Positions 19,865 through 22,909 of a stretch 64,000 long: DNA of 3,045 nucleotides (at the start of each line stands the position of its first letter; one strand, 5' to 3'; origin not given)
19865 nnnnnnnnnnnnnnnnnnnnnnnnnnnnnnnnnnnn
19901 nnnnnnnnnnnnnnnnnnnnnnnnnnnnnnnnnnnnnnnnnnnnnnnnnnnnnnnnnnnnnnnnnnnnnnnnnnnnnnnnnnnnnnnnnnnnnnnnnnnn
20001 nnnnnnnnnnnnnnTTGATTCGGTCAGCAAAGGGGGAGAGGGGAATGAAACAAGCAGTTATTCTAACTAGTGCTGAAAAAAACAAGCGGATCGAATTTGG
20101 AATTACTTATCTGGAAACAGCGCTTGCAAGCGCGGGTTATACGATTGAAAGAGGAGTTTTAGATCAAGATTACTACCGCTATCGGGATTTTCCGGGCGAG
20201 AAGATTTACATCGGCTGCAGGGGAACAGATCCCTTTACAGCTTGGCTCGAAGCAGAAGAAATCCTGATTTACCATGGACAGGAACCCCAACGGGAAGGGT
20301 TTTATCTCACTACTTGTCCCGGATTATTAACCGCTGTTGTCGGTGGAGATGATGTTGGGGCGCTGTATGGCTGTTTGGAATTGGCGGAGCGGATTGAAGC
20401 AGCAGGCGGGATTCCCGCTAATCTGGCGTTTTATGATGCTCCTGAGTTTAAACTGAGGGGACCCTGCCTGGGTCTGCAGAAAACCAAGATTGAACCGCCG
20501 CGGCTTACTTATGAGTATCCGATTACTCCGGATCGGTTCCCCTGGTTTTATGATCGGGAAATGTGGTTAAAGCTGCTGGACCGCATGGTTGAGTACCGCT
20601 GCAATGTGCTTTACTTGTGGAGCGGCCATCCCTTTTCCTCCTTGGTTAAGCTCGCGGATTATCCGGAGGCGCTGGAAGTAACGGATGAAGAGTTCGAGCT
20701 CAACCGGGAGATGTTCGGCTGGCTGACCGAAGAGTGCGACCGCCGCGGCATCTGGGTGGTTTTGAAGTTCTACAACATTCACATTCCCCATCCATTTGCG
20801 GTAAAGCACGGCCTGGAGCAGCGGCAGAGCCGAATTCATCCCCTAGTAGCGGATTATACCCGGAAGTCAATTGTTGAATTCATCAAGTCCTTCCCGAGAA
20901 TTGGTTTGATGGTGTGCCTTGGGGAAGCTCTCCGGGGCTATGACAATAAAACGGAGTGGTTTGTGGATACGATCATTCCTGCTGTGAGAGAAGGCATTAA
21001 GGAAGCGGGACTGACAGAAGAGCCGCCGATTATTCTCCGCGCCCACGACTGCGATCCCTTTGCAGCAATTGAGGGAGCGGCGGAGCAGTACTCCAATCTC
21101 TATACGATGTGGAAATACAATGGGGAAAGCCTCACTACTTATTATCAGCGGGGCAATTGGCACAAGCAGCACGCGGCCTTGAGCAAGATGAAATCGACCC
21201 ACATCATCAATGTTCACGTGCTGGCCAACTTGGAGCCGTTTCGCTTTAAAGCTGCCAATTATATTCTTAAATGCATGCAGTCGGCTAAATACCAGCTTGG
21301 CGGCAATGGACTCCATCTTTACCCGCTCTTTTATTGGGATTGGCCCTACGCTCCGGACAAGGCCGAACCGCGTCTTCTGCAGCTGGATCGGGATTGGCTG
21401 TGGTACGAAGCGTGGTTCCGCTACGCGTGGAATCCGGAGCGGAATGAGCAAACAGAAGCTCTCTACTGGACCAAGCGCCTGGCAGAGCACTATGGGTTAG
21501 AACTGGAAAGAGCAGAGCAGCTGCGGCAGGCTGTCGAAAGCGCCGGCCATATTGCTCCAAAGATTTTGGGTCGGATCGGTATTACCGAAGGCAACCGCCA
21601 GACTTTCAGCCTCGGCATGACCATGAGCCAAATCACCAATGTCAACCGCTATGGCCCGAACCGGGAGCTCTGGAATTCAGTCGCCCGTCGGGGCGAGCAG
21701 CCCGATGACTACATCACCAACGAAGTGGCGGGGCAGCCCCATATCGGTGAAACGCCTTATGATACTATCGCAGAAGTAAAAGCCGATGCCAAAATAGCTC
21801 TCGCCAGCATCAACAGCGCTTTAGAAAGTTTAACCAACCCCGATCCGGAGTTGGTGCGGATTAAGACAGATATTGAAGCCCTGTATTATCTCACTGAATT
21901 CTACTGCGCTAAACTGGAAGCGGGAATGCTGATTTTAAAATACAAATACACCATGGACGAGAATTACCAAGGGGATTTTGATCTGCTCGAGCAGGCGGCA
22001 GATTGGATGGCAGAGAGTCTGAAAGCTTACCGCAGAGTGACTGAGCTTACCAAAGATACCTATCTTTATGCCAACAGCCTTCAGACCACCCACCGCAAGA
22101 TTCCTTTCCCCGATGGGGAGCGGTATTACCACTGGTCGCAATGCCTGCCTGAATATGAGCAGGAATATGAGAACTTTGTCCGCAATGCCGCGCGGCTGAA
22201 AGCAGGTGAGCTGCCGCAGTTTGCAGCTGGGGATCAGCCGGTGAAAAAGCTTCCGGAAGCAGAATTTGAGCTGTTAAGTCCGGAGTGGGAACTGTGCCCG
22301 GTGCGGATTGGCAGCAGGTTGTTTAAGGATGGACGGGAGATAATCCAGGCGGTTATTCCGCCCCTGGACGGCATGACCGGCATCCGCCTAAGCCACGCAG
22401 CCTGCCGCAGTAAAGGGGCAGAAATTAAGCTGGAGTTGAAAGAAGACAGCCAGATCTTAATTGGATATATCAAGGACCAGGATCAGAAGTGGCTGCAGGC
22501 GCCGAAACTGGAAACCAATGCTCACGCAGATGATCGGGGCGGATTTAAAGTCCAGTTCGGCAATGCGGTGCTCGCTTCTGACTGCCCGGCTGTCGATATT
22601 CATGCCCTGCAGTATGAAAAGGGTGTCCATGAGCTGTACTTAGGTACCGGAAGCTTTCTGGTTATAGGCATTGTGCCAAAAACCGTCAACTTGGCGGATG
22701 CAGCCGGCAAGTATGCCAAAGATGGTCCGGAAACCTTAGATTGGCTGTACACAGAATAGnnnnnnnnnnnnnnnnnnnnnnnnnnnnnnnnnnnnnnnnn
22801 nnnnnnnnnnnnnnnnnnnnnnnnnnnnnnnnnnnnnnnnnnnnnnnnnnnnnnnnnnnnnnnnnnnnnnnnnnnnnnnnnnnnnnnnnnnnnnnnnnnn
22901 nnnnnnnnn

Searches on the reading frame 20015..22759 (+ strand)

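Call 4: search_protein_families(library=pfam, proteins=[window:20015-22759:+], max_evalue=0.01)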
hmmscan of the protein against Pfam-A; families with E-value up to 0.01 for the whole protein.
window:20015-22759:+ (914 aa): 0 families

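Call 6: search_protein_families(library=ncbifam, proteins=[window:20015-22759:+], max_evalue=0.01)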
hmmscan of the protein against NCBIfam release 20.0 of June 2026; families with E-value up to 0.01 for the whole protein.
window:20015-22759:+ (914 aa): 1 family
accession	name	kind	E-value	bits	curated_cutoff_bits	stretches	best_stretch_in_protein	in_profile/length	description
NF049878.1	AlphGalctur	equivalog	5.1e-289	961.2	1300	1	12-912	9-900/901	alpha-d-galacturonidase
